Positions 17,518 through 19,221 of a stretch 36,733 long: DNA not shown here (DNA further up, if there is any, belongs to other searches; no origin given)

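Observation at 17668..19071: MocD-MocE-like fusion inside the inositol operon: membrane di-iron oxygenase fused to a Rieske domain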

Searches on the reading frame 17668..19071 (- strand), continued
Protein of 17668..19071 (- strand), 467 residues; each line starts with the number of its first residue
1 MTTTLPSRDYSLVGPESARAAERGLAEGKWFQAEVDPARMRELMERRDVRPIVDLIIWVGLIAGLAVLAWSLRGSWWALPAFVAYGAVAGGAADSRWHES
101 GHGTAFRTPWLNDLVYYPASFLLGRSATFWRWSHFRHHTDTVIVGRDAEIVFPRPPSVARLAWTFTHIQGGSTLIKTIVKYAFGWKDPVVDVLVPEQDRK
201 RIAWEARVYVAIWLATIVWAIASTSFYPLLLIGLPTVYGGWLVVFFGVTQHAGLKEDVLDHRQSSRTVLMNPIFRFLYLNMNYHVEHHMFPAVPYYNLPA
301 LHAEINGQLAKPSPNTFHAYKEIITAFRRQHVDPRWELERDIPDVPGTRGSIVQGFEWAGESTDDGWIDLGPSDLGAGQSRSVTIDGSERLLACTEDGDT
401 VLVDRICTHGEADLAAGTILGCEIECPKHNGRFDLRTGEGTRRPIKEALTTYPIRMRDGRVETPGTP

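Call 64: find_homologous_proteins(query=P0123, max_evalue=1e-20)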
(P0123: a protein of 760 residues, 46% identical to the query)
Query P0123 (760 aa): 3641 proteins with E <= 1e-20 among 8000 candidates; the best 120 are listed.
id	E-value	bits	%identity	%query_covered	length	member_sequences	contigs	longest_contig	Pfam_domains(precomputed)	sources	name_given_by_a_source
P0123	0.0e+0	1819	100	100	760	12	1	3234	PF00175.27,PF00355.33,PF13806.13,PF00487.31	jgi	jgi:MocE subfamily Rieske [2Fe-2S] domain protein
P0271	0.0e+0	1658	91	100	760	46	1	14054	PF00175.27,PF00355.33,PF13806.13,PF00487.31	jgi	-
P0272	0.0e+0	1646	90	100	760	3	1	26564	PF00175.27,PF00355.33,PF13806.13,PF00487.31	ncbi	ncbi:MAG: NADH:ubiquinone reductase (Na(+)-transporting) subunit F [Limisphaerales bacterium]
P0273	0.0e+0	1626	89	100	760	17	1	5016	PF00175.27,PF00355.33,PF13806.13,PF00487.31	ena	-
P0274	0.0e+0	1619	88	100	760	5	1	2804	PF00175.27,PF00355.33,PF13806.13,PF00487.31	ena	-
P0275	0.0e+0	1597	87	100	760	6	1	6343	PF00175.27,PF00355.33,PF13806.13,PF00487.31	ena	-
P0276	0.0e+0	1583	87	100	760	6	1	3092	PF00175.27,PF00355.33,PF13806.13,PF00487.31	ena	-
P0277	0.0e+0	1562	85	100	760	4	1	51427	PF00175.27,PF00355.33,PF13806.13,PF00487.31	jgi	jgi:Na+-transporting NADH:ubiquinone oxidoreductase subunit F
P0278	0.0e+0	1553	85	100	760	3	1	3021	PF00175.27,PF00355.33,PF13806.13,PF00487.31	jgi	jgi:MocE subfamily Rieske [2Fe-2S] domain protein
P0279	0.0e+0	1549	85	100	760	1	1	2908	PF00175.27,PF00355.33,PF13806.13,PF00487.31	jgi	jgi:MocE subfamily Rieske [2Fe-2S] domain protein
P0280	0.0e+0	1547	85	100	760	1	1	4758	PF00175.27,PF00355.33,PF13806.13,PF00487.31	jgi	jgi:MocE subfamily Rieske [2Fe-2S] domain protein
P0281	0.0e+0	1547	85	100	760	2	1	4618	PF00175.27,PF00355.33,PF13806.13,PF00487.31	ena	-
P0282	0.0e+0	1538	83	100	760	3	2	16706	PF00175.27,PF00355.33,PF13806.13,PF00487.31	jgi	jgi:MocE subfamily Rieske [2Fe-2S] domain protein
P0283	0.0e+0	1534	84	100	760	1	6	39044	PF00175.27,PF00355.33,PF13806.13,PF00487.31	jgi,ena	-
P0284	0.0e+0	1505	82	100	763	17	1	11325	PF00175.27,PF00355.33,PF13806.13,PF00487.31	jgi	jgi:Na+-transporting NADH:ubiquinone oxidoreductase subunit F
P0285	0.0e+0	1502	81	100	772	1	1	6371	PF00175.27,PF00355.33,PF13806.13,PF00487.31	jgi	jgi:Na+-transporting NADH:ubiquinone oxidoreductase subunit F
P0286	0.0e+0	1501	82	100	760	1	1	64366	PF00175.27,PF00355.33,PF13806.13,PF00487.31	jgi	jgi:Na+-transporting NADH:ubiquinone oxidoreductase subunit F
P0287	0.0e+0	1499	81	100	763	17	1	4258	PF00175.27,PF00355.33,PF13806.13,PF00487.31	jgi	jgi:Na+-transporting NADH:ubiquinone oxidoreductase subunit F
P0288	0.0e+0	1494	81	100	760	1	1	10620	PF00175.27,PF00355.33,PF13806.13,PF00487.31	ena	-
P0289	0.0e+0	1493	81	100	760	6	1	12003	PF00175.27,PF00355.33,PF13806.13,PF00487.31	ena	-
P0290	0.0e+0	1488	81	100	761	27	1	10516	PF00175.27,PF00355.33,PF13806.13,PF00487.31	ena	-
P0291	0.0e+0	1487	81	100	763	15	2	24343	PF00175.27,PF00355.33,PF13806.13,PF00487.31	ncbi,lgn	-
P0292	0.0e+0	1486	81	100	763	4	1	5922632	PF00175.27,PF00355.33,PF13806.13,PF00487.31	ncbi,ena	-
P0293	0.0e+0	1483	81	100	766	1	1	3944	PF00175.27,PF00355.33,PF13806.13,PF00487.31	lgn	-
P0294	0.0e+0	1482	80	100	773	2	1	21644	PF00175.27,PF00355.33,PF13806.13,PF00487.31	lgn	-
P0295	0.0e+0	1481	81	100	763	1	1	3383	PF00175.27,PF00355.33,PF13806.13,PF00487.31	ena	-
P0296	0.0e+0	1477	80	100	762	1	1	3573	PF00175.27,PF00355.33,PF13806.13,PF00487.31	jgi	jgi:Na+-transporting NADH:ubiquinone oxidoreductase subunit F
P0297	0.0e+0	1474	80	100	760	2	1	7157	PF00175.27,PF00355.33,PF13806.13,PF00487.31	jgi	-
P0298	0.0e+0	1473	80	100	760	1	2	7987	PF00175.27,PF00355.33,PF13806.13,PF00487.31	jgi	jgi:Na+-transporting NADH:ubiquinone oxidoreductase subunit F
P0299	0.0e+0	1471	80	100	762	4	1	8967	PF00175.27,PF00355.33,PF13806.13,PF00487.31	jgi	jgi:MocE subfamily Rieske [2Fe-2S] domain protein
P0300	0.0e+0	1471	80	100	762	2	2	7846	PF00175.27,PF00355.33,PF13806.13,PF00487.31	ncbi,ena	-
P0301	0.0e+0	1470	80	100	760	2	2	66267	PF00175.27,PF00355.33,PF13806.13,PF00487.31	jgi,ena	jgi:MocE subfamily Rieske [2Fe-2S] domain protein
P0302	0.0e+0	1467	84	95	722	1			PF00175.27,PF00355.33,PF13806.13,PF00487.31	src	-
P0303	0.0e+0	1465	79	100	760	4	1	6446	PF00175.27,PF00355.33,PF13806.13,PF00487.31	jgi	jgi:MocE subfamily Rieske [2Fe-2S] domain protein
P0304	0.0e+0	1463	79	100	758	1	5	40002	PF00175.27,PF00355.33,PF13806.13,PF00487.31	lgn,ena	-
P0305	0.0e+0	1462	80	100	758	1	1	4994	PF00175.27,PF00355.33,PF13806.13,PF00487.31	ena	-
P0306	0.0e+0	1462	79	99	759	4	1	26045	PF00175.27,PF00355.33,PF13806.13,PF00487.31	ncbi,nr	ncbi:MAG TPA: NADH:ubiquinone reductase (Na(+)-transporting) subunit F [Candidatus Sulfotelmatobacte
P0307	0.0e+0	1461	79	100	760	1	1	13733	PF00175.27,PF00355.33,PF13806.13,PF00487.31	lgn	-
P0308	0.0e+0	1461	79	100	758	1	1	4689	PF00175.27,PF00355.33,PF13806.13,PF00487.31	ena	-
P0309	0.0e+0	1460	79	100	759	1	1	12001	PF00175.27,PF00355.33,PF13806.13,PF00487.31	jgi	jgi:Na+-transporting NADH:ubiquinone oxidoreductase subunit F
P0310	0.0e+0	1460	79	100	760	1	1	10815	PF00175.27,PF00355.33,PF13806.13,PF00487.31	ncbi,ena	-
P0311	0.0e+0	1460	79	100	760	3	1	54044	PF00175.27,PF00355.33,PF13806.13,PF00487.31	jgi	-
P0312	0.0e+0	1458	79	100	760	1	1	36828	PF00175.27,PF00355.33,PF13806.13,PF00487.31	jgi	jgi:Na+-transporting NADH:ubiquinone oxidoreductase subunit F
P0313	0.0e+0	1456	79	100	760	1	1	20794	PF00175.27,PF00355.33,PF13806.13,PF00487.31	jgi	jgi:Na+-transporting NADH:ubiquinone oxidoreductase subunit F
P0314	0.0e+0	1456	79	100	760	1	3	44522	PF00175.27,PF00355.33,PF13806.13,PF00487.31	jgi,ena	jgi:MocE subfamily Rieske [2Fe-2S] domain protein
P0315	0.0e+0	1455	79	100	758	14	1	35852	PF00175.27,PF00355.33,PF13806.13,PF00487.31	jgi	-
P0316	0.0e+0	1454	79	100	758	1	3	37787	PF00175.27,PF00355.33,PF13806.13,PF00487.31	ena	-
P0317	0.0e+0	1452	78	100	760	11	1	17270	PF00175.27,PF00355.33,PF13806.13,PF00487.31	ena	-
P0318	0.0e+0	1451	79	100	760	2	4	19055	PF00175.27,PF00355.33,PF13806.13,PF00487.31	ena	-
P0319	0.0e+0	1450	79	100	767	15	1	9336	PF00175.27,PF00355.33,PF13806.13,PF00487.31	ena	-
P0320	0.0e+0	1450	79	100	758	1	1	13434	PF00175.27,PF00355.33,PF13806.13,PF00487.31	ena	-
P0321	0.0e+0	1448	79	100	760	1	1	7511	PF00175.27,PF00355.33,PF13806.13,PF00487.31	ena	-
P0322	0.0e+0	1447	78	100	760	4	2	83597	PF00175.27,PF00355.33,PF13806.13,PF00487.31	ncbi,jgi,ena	jgi:MocE subfamily Rieske [2Fe-2S] domain protein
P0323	0.0e+0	1444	78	100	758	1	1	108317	PF00175.27,PF00355.33,PF13806.13,PF00487.31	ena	-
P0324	0.0e+0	1443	78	100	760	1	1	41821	PF00175.27,PF00355.33,PF13806.13,PF00487.31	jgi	jgi:Na+-transporting NADH:ubiquinone oxidoreductase subunit F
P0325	0.0e+0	1441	78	100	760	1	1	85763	PF00175.27,PF00355.33,PF13806.13,PF00487.31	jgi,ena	-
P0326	0.0e+0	1438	79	99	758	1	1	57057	PF00175.27,PF00355.33,PF13806.13,PF00487.31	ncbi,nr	ncbi:MAG TPA: NADH:ubiquinone reductase (Na(+)-transporting) subunit F [Candidatus Sulfotelmatobacte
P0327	0.0e+0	1437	78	100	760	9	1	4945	PF00175.27,PF00355.33,PF13806.13,PF00487.31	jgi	jgi:Na+-transporting NADH:ubiquinone oxidoreductase subunit F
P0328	0.0e+0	1436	78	100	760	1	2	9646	PF00175.27,PF00355.33,PF13806.13,PF00487.31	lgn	-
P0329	0.0e+0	1435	77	100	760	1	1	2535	PF00175.27,PF00355.33,PF13806.13,PF00487.31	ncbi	-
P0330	0.0e+0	1434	77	100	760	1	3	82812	PF00175.27,PF00355.33,PF13806.13,PF00487.31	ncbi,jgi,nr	ncbi:MAG TPA: NADH:ubiquinone reductase (Na(+)-transporting) subunit F [Verrucomicrobiae bacterium]|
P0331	0.0e+0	1430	77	100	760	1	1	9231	PF00175.27,PF00355.33,PF13806.13,PF00487.31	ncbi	-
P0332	0.0e+0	1430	78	100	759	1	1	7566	PF00175.27,PF00355.33,PF13806.13,PF00487.31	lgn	-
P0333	0.0e+0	1423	77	100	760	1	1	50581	PF00175.27,PF00355.33,PF13806.13,PF00487.31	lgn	-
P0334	0.0e+0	1420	77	100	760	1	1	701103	PF00175.27,PF00355.33,PF13806.13,PF00487.31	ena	-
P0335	0.0e+0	1415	78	100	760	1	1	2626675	PF00175.27,PF00355.33,PF13806.13,PF00487.31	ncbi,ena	-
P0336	0.0e+0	1408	76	100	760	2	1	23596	PF00175.27,PF00355.33,PF13806.13,PF00487.31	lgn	-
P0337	0.0e+0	1402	76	100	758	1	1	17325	PF00175.27,PF00355.33,PF13806.13,PF00487.31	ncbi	-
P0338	0.0e+0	1397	76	100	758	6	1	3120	PF00175.27,PF00355.33,PF13806.13,PF00487.31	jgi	jgi:MocE subfamily Rieske [2Fe-2S] domain protein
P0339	0.0e+0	1380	76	99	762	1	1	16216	PF00175.27,PF00355.33,PF13806.13,PF00487.31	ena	-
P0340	0.0e+0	1379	75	100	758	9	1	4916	PF00175.27,PF00355.33,PF00487.31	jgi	jgi:MocE subfamily Rieske [2Fe-2S] domain protein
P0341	0.0e+0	1376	76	99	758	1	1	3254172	PF00175.27,PF00355.33,PF13806.13,PF00487.31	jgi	jgi:MocE subfamily Rieske [2Fe-2S] domain protein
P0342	0.0e+0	1376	74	100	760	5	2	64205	PF00175.27,PF00355.33,PF13806.13,PF00487.31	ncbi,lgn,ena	-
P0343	0.0e+0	1375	74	100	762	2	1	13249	PF00175.27,PF00355.33,PF13806.13,PF00487.31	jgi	jgi:Na+-transporting NADH:ubiquinone oxidoreductase subunit F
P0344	0.0e+0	1371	75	99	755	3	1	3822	PF00175.27,PF00355.33,PF13806.13,PF00487.31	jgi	-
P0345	0.0e+0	1370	73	100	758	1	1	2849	PF00175.27,PF00355.33,PF13806.13,PF00487.31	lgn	-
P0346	0.0e+0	1368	72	100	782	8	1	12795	PF00175.27,PF00355.33,PF13806.13,PF00487.31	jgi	jgi:Na+-transporting NADH:ubiquinone oxidoreductase subunit F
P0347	0.0e+0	1363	73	100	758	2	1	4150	PF00175.27,PF00355.33,PF13806.13,PF00487.31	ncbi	ncbi:MAG: NADH:ubiquinone reductase (Na(+)-transporting) subunit F [Acidobacteriaceae bacterium]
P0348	0.0e+0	1361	75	100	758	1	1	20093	PF00175.27,PF00355.33,PF13806.13,PF00487.31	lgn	-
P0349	0.0e+0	1358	72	100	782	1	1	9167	PF00175.27,PF00355.33,PF13806.13,PF00487.31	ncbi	-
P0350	0.0e+0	1352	73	100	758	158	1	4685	PF00175.27,PF00355.33,PF00487.31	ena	-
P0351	0.0e+0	1352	73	99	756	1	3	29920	PF00175.27,PF00355.33,PF13806.13,PF00487.31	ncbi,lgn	-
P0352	0.0e+0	1344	74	99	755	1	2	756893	PF00175.27,PF00355.33,PF00487.31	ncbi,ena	ncbi:MAG: NADH:ubiquinone reductase (Na(+)-transporting) subunit F [Thermoguttaceae bacterium]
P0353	0.0e+0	1341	74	99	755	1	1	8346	PF00175.27,PF00355.33,PF00487.31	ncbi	-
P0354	0.0e+0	1341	73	99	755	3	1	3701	PF00175.27,PF00355.33,PF00487.31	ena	-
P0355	0.0e+0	1337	74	98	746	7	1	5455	PF00175.27,PF00355.33,PF00487.31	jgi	jgi:MocE subfamily Rieske [2Fe-2S] domain protein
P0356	0.0e+0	1335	74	100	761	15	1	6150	PF00175.27,PF00355.33,PF13806.13,PF00487.31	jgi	-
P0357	0.0e+0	1332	73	99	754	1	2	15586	PF00175.27,PF00355.33,PF00487.31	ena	-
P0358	0.0e+0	1329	73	99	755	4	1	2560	PF00175.27,PF00355.33,PF13806.13,PF00487.31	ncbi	-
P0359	0.0e+0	1329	73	99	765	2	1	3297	PF00175.27,PF00355.33,PF13806.13,PF00487.31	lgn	-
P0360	0.0e+0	1329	73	100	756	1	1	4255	PF00175.27,PF00355.33,PF00487.31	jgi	jgi:Na+-transporting NADH:ubiquinone oxidoreductase subunit F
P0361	0.0e+0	1325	72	99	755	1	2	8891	PF00175.27,PF00355.33,PF13806.13,PF00487.31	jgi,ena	jgi:MocE subfamily Rieske [2Fe-2S] domain protein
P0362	0.0e+0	1318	72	99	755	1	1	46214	PF00175.27,PF00355.33,PF00487.31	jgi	jgi:MocE subfamily Rieske [2Fe-2S] domain protein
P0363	0.0e+0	1316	72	99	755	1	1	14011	PF00175.27,PF00355.33,PF00487.31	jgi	jgi:Na+-transporting NADH:ubiquinone oxidoreductase subunit F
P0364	0.0e+0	1314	72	99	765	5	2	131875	PF00175.27,PF00355.33,PF13806.13,PF00487.31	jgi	jgi:Na+-transporting NADH:ubiquinone oxidoreductase subunit F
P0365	0.0e+0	1314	72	99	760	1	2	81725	PF00175.27,PF00355.33,PF13806.13,PF00487.31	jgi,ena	-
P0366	0.0e+0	1313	72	99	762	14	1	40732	PF00175.27,PF00355.33,PF13806.13,PF00487.31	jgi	jgi:Na+-transporting NADH:ubiquinone oxidoreductase subunit F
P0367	0.0e+0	1313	72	99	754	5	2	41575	PF00175.27,PF00355.33,PF13806.13,PF00487.31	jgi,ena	-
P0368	0.0e+0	1310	72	99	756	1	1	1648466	PF00175.27,PF00355.33,PF00487.31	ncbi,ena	-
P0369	0.0e+0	1309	71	99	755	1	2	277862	PF00175.27,PF00355.33,PF13806.13,PF00487.31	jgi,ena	jgi:MocE subfamily Rieske [2Fe-2S] domain protein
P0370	0.0e+0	1303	71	99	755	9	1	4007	PF00175.27,PF00355.33,PF13806.13,PF00487.31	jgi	-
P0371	0.0e+0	1302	71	100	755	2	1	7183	PF00175.27,PF00355.33,PF00487.31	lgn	-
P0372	0.0e+0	1301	72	100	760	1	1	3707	PF00175.27,PF00355.33,PF13806.13,PF00487.31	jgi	jgi:Na+-transporting NADH:ubiquinone oxidoreductase subunit F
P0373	0.0e+0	1301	70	99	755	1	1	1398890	PF00175.27,PF00355.33,PF13806.13,PF00487.31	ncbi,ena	-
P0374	0.0e+0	1301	72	99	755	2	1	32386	PF00175.27,PF00355.33,PF13806.13,PF00487.31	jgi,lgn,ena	-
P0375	0.0e+0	1298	72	99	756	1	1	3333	PF00175.27,PF00355.33,PF13806.13,PF00487.31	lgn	-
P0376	0.0e+0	1298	80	89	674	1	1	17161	PF00175.27,PF00355.33,PF13806.13,PF00487.31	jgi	jgi:MocE subfamily Rieske [2Fe-2S] domain protein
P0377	0.0e+0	1297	70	99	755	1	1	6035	PF00175.27,PF00355.33,PF13806.13,PF00487.31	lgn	-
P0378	0.0e+0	1295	71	99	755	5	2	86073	PF00175.27,PF00355.33,PF00487.31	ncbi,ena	ncbi:MAG: NADH:ubiquinone reductase (Na(+)-transporting) subunit F [Thermoguttaceae bacterium]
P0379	0.0e+0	1294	70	100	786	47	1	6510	PF00175.27,PF00355.33,PF13806.13,PF00487.31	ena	-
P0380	0.0e+0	1294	71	99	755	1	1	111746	PF00175.27,PF00355.33,PF00487.31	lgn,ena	-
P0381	0.0e+0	1293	79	89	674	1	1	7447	PF00175.27,PF00355.33,PF13806.13,PF00487.31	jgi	jgi:MocE subfamily Rieske [2Fe-2S] domain protein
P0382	0.0e+0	1293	70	99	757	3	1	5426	PF00175.27,PF00355.33,PF00487.31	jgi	jgi:MocE subfamily Rieske [2Fe-2S] domain protein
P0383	0.0e+0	1293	71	99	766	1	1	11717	PF00175.27,PF00355.33,PF00970.31,PF13806.13,PF00487.31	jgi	-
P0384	0.0e+0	1293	70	99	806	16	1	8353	PF00175.27,PF00355.33,PF00487.31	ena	-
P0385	0.0e+0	1292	71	99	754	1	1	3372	PF00175.27,PF00355.33,PF00487.31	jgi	jgi:Na+-transporting NADH:ubiquinone oxidoreductase subunit F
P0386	0.0e+0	1289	71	99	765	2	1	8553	PF00175.27,PF00355.33,PF13806.13,PF00487.31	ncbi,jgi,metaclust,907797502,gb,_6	metaclust:\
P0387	0.0e+0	1289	71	99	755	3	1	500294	PF00175.27,PF00355.33,PF00487.31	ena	-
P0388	0.0e+0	1285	72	99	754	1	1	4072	PF00175.27,PF00355.33,PF13806.13,PF00487.31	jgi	jgi:Na+-transporting NADH:ubiquinone oxidoreductase subunit F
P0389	0.0e+0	1285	72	99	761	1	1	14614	PF00175.27,PF00355.33,PF13806.13,PF00487.31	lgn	-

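Call 66: find_encoding_contigs(protein=P0292, flank=8000, max_places=1)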
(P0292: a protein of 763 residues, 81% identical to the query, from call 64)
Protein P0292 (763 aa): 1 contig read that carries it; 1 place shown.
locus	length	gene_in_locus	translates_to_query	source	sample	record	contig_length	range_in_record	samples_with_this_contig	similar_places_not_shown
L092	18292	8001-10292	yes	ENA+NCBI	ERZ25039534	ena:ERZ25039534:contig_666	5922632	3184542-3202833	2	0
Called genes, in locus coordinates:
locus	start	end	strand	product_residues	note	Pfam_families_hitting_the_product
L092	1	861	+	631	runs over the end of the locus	PF24517:CBM96 (weak)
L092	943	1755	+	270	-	PF07963:N_methyl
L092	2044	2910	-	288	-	PF07963:N_methyl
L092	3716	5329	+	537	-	PF01120:Alpha_L_fucos, PF16757:Fucosidase_C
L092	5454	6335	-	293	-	PF02311:AraC_binding, PF07883:Cupin_2 (faint), PF00165:HTH_AraC (faint), PF12833:HTH_18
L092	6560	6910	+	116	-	PF05336:rhaM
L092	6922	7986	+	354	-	PF06379:RhaT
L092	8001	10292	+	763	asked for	PF00487:FA_desaturase, PF00355:Rieske, PF13806:Rieske_2 (weak), PF00175:NAD_binding_1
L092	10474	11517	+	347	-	PF01263:Aldose_epim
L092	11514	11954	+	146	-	-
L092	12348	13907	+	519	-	PF01408:GFO_IDH_MocA, PF22725:GFO_IDH_MocA_C3, PF02894:GFO_IDH_MocA_C, PF02861:Clp_N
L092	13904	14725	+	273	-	PF01261:AP_endonuc_2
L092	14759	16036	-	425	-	PF04295:GD_AH_second, PF20629:GD_AH_C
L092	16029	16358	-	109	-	-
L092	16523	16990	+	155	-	-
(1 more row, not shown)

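Call 67: find_encoding_contigs(protein=P0352, flank=8000, max_places=1)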
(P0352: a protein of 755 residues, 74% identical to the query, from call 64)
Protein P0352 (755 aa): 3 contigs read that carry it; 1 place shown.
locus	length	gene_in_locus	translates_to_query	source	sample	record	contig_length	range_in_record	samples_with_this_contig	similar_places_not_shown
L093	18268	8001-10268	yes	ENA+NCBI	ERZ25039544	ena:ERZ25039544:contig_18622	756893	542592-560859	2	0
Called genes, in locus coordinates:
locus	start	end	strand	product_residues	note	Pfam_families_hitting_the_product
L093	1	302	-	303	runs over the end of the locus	-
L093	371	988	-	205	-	PF04127:DFP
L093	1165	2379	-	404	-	PF05343:Peptidase_M42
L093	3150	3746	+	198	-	PF00742:Homoserine_dh, PF01842:ACT, PF22629:ACT_AHAS_ss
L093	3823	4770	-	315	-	PF13546:DDE_5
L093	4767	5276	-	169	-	PF13546:DDE_5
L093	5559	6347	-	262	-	PF00142:Fer4_NifH, PF01656:CbiA, PF02374:ArsA_ATPase (weak), PF06564:CBP_BcsQ (weak), PF09140:MipZ, PF10609:ParA, PF13614:AAA_31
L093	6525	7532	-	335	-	PF07596:SBP_bac_10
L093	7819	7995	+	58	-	-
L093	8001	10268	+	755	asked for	PF00487:FA_desaturase, PF00355:Rieske, PF00175:NAD_binding_1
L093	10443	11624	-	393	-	PF07690:MFS_1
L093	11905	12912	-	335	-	PF07224:Chlorophyllase (weak), PF12740:PETase, PF03403:PAF-AH_p_II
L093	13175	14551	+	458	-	PF03629:SASA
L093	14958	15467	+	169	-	PF13546:DDE_5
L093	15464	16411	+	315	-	PF13546:DDE_5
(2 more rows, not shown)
